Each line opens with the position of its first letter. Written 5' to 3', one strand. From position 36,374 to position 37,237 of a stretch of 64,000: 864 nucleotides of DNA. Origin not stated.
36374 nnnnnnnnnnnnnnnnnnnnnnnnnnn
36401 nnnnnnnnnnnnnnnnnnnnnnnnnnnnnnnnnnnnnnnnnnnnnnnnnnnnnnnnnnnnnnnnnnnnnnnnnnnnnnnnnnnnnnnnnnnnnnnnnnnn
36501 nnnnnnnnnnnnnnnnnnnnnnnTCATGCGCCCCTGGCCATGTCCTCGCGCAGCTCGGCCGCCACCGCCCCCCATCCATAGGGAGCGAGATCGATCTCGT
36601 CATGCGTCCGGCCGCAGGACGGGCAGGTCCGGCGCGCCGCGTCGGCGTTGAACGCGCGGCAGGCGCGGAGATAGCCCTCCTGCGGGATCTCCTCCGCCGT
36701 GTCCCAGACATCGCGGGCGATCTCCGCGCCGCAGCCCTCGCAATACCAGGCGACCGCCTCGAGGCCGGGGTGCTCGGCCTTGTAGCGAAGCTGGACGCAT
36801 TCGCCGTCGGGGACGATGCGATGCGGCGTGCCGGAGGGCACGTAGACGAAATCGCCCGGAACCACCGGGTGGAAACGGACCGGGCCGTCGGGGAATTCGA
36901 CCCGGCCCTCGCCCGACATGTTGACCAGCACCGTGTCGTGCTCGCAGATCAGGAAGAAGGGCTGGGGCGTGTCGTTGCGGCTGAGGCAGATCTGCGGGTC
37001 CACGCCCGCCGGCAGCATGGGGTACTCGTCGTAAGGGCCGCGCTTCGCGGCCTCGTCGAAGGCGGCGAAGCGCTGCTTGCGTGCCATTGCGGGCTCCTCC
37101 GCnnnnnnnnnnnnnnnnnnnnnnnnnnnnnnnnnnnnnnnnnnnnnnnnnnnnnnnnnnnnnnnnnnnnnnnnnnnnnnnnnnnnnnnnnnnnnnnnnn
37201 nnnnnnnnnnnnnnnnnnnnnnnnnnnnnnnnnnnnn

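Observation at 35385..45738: Ten-gene minus-strand catabolic cluster: TRAP importer, two Rieske dioxygenase alpha/beta pairs, SDR, two HAAO-like cupins, GNSGG hydrolase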

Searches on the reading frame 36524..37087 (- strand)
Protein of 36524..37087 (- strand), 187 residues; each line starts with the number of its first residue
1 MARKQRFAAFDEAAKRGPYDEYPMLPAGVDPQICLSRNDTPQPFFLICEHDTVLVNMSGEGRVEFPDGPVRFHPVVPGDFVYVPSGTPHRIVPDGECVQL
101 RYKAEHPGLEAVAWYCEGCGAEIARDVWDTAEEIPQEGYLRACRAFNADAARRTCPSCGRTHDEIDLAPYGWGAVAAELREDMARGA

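Call 8: search_protein_families(library=pfam, proteins=[window:36524-37087:-], max_evalue=0.01)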
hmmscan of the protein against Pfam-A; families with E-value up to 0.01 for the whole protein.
window:36524-37087:- (187 aa): 4 families
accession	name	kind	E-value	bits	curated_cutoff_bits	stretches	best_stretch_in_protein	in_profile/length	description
PF07883.17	Cupin_2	-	4.6e-05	23.5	27.2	1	57-95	25-60/70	Cupin domain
PF02311.25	AraC_binding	-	0.00042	20.5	21.1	1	53-120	26-89/135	AraC-like ligand binding domain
PF08007.18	JmjC_2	-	0.0056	16.6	22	1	76-102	91-117/127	JmjC domain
PF05191.20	ADK_lid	-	0.0075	16.6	26.6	0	152-163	1-12/36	Adenylate kinase, active site lid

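Call 9: search_protein_families(library=ncbifam, proteins=[window:36524-37087:-], max_evalue=0.01)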
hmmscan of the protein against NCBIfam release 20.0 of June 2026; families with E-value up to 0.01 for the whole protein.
window:36524-37087:- (187 aa): 2 families
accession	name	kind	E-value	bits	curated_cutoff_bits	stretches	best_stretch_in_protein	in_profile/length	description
NF009763.0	PRK13264.1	equivalog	4.5e-08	33.2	220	1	69-163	75-169/178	3-hydroxyanthranilate 3,4-dioxygenase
TIGR03037.1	anthran_nbaC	equivalog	3.4e-07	30.4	145.95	1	53-159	51-158/159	3-hydroxyanthranilate 3,4-dioxygenase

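Call 13: search_solved_structures(query=window:36524-37087:-, max_evalue=1, show_alignments=2)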
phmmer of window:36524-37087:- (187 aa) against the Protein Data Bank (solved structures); distinct sequences matched with E-value up to 1: 21.
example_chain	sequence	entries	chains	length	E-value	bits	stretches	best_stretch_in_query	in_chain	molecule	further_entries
6d60_A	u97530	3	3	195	0.0017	21.5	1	77-162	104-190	3-hydroxyanthranilate 3,4-dioxygenase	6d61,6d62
1yfu_A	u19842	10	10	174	0.0029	20.7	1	76-162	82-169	3-hydroxyanthranilate-3,4-dioxygenase | 3-hydroxyanthranilate 3,4-dioxygenase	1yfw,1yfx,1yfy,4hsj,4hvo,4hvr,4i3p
4wzc_A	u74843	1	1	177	0.0029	20.7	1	76-162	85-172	3-hydroxyanthranilate 3,4-dioxygenase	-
5v27_A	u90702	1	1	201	0.0031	20.6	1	75-162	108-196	3-hydroxyanthranilate 3,4-dioxygenase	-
6bvr_A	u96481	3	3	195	0.0037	20.4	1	77-162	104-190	3-hydroxyanthranilate 3,4-dioxygenase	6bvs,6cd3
6bvp_A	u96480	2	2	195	0.0037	20.3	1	77-162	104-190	3-hydroxyanthranilate 3,4-dioxygenase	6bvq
6vi5_A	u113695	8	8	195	0.0038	20.3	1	77-162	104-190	3-hydroxyanthranilate 3,4-dioxygenase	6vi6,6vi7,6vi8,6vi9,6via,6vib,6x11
4hsl_A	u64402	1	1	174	0.0039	20.3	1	77-162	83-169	3-hydroxyanthranilate 3,4-dioxygenase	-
5v28_A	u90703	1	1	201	0.0065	19.6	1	75-162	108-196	3-hydroxyanthranilate 3,4-dioxygenase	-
5v26_A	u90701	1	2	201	0.007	19.5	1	76-162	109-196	3-hydroxyanthranilate 3,4-dioxygenase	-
1zvf_A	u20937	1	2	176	0.02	18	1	69-159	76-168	3-hydroxyanthranilate 3,4-dioxygenase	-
4luk_A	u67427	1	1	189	0.031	17.4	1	51-96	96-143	Glucose-6-phosphate isomerase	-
4lta_A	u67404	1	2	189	0.059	16.4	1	51-96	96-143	Glucose-6-phosphate isomerase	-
3ht1_A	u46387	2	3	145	0.073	16.1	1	34-93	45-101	RemF protein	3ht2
2h0v_A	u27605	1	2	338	0.13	15.3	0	60-94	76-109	Quercetin 2,3-dioxygenase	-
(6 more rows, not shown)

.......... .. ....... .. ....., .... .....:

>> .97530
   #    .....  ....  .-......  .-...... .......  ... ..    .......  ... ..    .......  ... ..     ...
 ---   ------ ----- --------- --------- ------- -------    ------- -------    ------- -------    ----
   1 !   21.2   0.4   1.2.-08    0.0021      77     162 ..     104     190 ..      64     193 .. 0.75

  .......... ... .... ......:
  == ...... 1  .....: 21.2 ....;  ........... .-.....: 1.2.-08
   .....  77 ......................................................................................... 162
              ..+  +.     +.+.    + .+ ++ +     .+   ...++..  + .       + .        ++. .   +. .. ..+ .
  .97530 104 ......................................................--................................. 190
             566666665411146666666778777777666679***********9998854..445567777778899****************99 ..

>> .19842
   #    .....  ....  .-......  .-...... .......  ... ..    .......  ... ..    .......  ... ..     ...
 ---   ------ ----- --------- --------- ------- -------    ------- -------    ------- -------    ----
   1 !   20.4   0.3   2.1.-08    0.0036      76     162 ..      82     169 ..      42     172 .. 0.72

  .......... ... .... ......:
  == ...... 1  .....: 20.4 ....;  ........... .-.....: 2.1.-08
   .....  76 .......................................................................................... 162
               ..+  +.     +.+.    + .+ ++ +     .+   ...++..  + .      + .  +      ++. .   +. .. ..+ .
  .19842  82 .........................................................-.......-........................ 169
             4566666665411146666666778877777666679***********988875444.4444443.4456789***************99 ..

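Call 24: find_homologous_proteins(query=window:36524-37087:-, max_evalue=0.001)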
Query window:36524-37087:- (187 aa): 300 proteins with E <= 0.001 among 480 candidates; the best 120 are listed.
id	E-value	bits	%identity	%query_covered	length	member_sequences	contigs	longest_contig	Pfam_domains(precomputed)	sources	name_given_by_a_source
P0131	2.3e-115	401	90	100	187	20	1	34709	-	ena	-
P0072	2.5e-115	401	90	100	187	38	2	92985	-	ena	-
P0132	2.9e-113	395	88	100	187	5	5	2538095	-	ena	-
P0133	2.7e-111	388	86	100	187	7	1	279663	-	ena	-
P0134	1.8e-109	382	86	100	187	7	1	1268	PF07883.18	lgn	-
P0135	3.4e-109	381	84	100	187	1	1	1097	PF07883.18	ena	-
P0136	9.3e-108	377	83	99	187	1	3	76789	-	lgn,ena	-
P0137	1.7e-107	376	84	100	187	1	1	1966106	-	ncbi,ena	-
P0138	3.6e-107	375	85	98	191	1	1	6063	-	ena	-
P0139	6.1e-104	364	83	98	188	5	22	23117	-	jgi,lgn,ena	-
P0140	4.2e-101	355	79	99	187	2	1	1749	-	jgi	-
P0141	1.7e-99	350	76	100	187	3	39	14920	-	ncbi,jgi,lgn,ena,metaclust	ncbi:MAG: hypothetical protein ACKVIF_03630 [Rhodospirillales bacterium]|jgi:hypothetical protein|me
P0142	4.9e-98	345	78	98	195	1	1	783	-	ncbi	-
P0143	1.3e-96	340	77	98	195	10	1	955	-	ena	-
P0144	4.8e-96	338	75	100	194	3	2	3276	-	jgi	jgi:mannose-6-phosphate isomerase-like protein (cupin superfamily)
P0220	1.3e-68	249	58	94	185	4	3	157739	-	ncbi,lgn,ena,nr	ncbi:MAG TPA: hypothetical protein VMV15_05110 [Candidatus Binataceae bacterium]|nr:hypothetical pro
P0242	2.3e-66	242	60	97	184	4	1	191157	-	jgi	jgi:hypothetical protein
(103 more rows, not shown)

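Call 25: find_encoding_contigs(protein=P0220, flank=10000, max_places=2)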
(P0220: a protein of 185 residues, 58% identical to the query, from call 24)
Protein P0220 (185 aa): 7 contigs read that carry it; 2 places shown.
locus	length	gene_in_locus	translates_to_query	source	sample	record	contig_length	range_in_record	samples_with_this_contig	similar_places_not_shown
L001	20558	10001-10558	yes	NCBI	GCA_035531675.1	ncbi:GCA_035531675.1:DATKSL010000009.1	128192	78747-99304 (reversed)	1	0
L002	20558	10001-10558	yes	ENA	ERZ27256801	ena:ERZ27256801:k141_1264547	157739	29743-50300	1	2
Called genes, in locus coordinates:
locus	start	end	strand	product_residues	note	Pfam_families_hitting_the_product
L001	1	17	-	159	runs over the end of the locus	-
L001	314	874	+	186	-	-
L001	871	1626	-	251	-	PF00106:adh_short, PF08659:KR, PF13561:adh_short_C2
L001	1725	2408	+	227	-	PF03737:RraA-like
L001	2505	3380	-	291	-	-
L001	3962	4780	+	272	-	PF03405:FA_desaturase_2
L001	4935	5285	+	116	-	PF00076:RRM_1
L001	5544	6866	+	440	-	PF12867:DinB_2 (weak), PF03781:FGE-sulfatase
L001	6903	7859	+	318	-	PF10017:Methyltransf_33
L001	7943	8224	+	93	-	PF02148:zf-UBP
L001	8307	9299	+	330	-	PF16868:NMT1_3, PF13531:SBP_bac_11 (weak)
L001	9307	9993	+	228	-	-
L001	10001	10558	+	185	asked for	-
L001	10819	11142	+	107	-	-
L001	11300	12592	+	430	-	PF00083:Sugar_tr, PF07690:MFS_1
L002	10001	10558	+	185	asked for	-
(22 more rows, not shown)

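Call 26: find_encoding_contigs(protein=P0242, flank=10000, max_places=2)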
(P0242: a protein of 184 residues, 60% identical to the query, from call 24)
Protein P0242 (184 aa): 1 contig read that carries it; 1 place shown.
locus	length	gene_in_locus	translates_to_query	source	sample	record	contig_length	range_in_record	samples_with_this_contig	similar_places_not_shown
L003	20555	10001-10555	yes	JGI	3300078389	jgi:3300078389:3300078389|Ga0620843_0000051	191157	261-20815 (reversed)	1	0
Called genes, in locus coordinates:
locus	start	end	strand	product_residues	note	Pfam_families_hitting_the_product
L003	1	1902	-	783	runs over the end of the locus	PF00082:Peptidase_S8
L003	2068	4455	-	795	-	PF01326:PPDK_N, PF27448:Rph_4th, PF00391:PEP-utilizers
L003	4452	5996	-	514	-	PF00083:Sugar_tr, PF06609:TRI12 (faint), PF07690:MFS_1, PF05977:MFS_3 (weak)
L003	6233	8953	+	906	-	PF02861:Clp_N (weak), PF13191:AAA_16 (weak), PF23569:NBD_SMAX1, PF00004:AAA, PF17871:AAA_lid_9, PF00004:AAA (weak), PF07724:AAA_2, PF10431:ClpB_D2-small, +5 more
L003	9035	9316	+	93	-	PF14026:SCO4226-like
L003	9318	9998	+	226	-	-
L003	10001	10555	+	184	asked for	-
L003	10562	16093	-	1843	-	PF00069:Pkinase, PF07714:PK_Tyr_Ser-Thr, PF13191:AAA_16, PF01590:GAF, PF13185:GAF_2, PF13492:GAF_3 (weak), PF00512:HisKA, PF02518:HATPase_c, +1 more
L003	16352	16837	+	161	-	PF05591:T6SS_VipA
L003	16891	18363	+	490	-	PF05943:VipB, PF18945:VipB_2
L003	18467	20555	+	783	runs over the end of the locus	?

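Call 28: find_related_loci(query=A1, collection=genome_contigs, flank=10000)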
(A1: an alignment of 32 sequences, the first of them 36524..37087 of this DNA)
Query A1 (187 aa) in genome_contigs; peptide patterns used: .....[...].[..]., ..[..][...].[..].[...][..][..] (x = any residue, [..] = any of these).
599 stretches matched a pattern (row limit reached: there are more); 94 encode a relative of the query (tblastn E <= 1e-3); the best 80 are kept; 78 distinct loci.
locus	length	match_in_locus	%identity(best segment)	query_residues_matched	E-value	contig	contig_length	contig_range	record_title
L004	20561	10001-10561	90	1-187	1e-113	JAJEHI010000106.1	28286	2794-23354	MAG: Defluviicoccus sp. isolate p16x60bins.37 k141_456435, whole genome shotgun sequence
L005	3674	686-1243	87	1-186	2e-114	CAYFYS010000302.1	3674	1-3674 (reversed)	MAG TPA_asm: uncultured Rhodospirillaceae bacterium isolate ERP110561_co1_78 genome assembly, contig: NODE_16528_length_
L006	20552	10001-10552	86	1-184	4e-107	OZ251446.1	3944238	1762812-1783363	MAG: Alphaproteobacteria bacterium isolate 4a82845b-346e-4bd1-b170-acd391575f3a genome assembly, chromosome: 1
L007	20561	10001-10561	81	1-187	9e-105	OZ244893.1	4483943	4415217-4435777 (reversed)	MAG: Alphaproteobacteria bacterium isolate 8d260e76-c7c9-464a-a4bf-10cd05cc896f genome assembly, chromosome: 1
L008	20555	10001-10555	84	1-185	3e-104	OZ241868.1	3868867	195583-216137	MAG: Alphaproteobacteria bacterium isolate b4ae9bc1-5738-42e5-b173-7ca6ead8d003 genome assembly, chromosome: 1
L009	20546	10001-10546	78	1-183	3e-90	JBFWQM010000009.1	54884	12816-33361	MAG: Rhodospirillaceae bacterium isolate CA_2019_TPBF_183 NODE_4075_length_54884_cov_8.214091_TPBF, whole genome shotgun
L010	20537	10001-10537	68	1-179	2e-82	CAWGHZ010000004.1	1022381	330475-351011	MAG: uncultured Alphaproteobacteria bacterium isolate MFD02416.bin.3.171 genome assembly, contig: contig_31225, whole ge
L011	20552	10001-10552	63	1-184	3e-79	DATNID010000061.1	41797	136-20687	MAG TPA_asm: Stellaceae bacterium isolate SMAG_U11364 k141_868374, whole genome shotgun sequence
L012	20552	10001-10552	62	1-184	9e-79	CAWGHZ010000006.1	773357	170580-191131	MAG: uncultured Alphaproteobacteria bacterium isolate MFD02416.bin.3.171 genome assembly, contig: contig_68282, whole ge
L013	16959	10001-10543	65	1-181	6e-76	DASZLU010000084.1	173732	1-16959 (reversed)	MAG TPA_asm: Stellaceae bacterium isolate SMAG_U5873 k141_926046, whole genome shotgun sequence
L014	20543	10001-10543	62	1-181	4e-76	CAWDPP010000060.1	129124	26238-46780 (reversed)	MAG: uncultured Alphaproteobacteria bacterium isolate MFD09222.bin.2.18 genome assembly, contig: contig_93325, whole gen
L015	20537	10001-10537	63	1-179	2e-74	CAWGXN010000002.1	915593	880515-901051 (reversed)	MAG: uncultured Alphaproteobacteria bacterium isolate MFD01721.bin.2.6 genome assembly, contig: contig_29648, whole geno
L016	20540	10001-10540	64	1-180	2e-74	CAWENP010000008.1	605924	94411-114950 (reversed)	MAG: uncultured delta proteobacterium isolate MFD02248.bin.1.176 genome assembly, contig: contig_49335, whole genome sho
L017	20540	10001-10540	64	1-180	2e-74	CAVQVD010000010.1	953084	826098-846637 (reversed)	MAG: uncultured delta proteobacterium isolate MFD10064.bin.1.75 genome assembly, contig: contig_23459, whole genome shot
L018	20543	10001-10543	64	1-182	7e-73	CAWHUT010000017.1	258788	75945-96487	MAG: uncultured Alphaproteobacteria bacterium isolate MFD03044.bin.2.60 genome assembly, contig: contig_82223, whole gen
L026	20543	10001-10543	60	1-181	1e-70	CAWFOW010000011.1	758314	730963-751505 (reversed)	MAG: uncultured Alphaproteobacteria bacterium isolate MFD05684.bin.1.40 genome assembly, contig: contig_74800, whole gen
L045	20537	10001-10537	55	1-179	8e-64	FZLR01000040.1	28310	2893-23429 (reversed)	Rhodospirillaceae bacterium Spongia_Bin9 genome assembly, contig: NODE_40_length_28310_cov_5.51471, whole genome shotgun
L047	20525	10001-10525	56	1-181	1e-63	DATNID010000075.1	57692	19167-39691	MAG TPA_asm: Stellaceae bacterium isolate SMAG_U11364 k141_290657, whole genome shotgun sequence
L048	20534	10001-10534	53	3-180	4e-63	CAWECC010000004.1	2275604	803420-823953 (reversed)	MAG: uncultured Gammaproteobacteria bacterium isolate MFD04540.bin.2.79 genome assembly, contig: contig_2859, whole geno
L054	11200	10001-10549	53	1-184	2e-61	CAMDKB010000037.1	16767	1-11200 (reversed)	MAG: Rhizobium sp. Q54 isolate MsH-01oct19-321 genome assembly, contig: MsH-01oct19-C6771, whole genome shotgun sequence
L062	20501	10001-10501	54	1-184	2e-61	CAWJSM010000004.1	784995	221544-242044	MAG: Candidatus Eremiobacteraeota bacterium isolate MFD09671.bin.2.82 genome assembly, contig: contig_12580, whole genom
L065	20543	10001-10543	51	3-184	1e-57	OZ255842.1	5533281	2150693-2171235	MAG: Candidatus Lustribacter sp. isolate b2d0d710-fbdc-480a-8baf-cd9514fa0254 genome assembly, chromosome: 1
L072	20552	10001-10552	49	1-184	6e-53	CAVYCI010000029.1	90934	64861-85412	MAG: uncultured Alphaproteobacteria bacterium isolate MFD04540.bin.2.25 genome assembly, contig: contig_71492, whole gen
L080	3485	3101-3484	55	1-128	4e-46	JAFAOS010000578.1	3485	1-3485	MAG: Chloroflexota bacterium isolate CP_BM_ER_18 BM_ER_k147_1676180, whole genome shotgun sequence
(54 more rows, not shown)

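Call 59: predict_structure(alignment_id=A1)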
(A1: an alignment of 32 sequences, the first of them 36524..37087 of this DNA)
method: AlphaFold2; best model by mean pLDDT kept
length: 187 residues; sequences in the alignment: 32
mean_pLDDT: 94.5   pTM: 0.89
mean pLDDT of the five models: 94.5, 94.3, 92.7, 91.9, 88.4
residues with pLDDT >= 90: 164; 70-90: 21; 50-70: 2; < 50: 0
segments of 3 or more residues with pLDDT < 50: none
pLDDT, mean of each block of 10 residues (from residue 1): 84 92 91 95 97 98 92 97 97 97 94 96 97 96 98 97 96 94 83
secondary structure, 60 per line:
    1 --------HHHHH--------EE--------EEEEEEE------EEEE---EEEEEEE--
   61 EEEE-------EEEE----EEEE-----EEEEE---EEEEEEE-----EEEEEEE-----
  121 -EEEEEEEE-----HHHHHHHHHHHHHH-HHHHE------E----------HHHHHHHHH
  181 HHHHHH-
elements in order: H9-13 E32-38 E45-48 E52-58 E61-64 E72-75 E80-83 E89-93 E97-103 E109-115 E122-129 H135-148 H150-153 H172-186
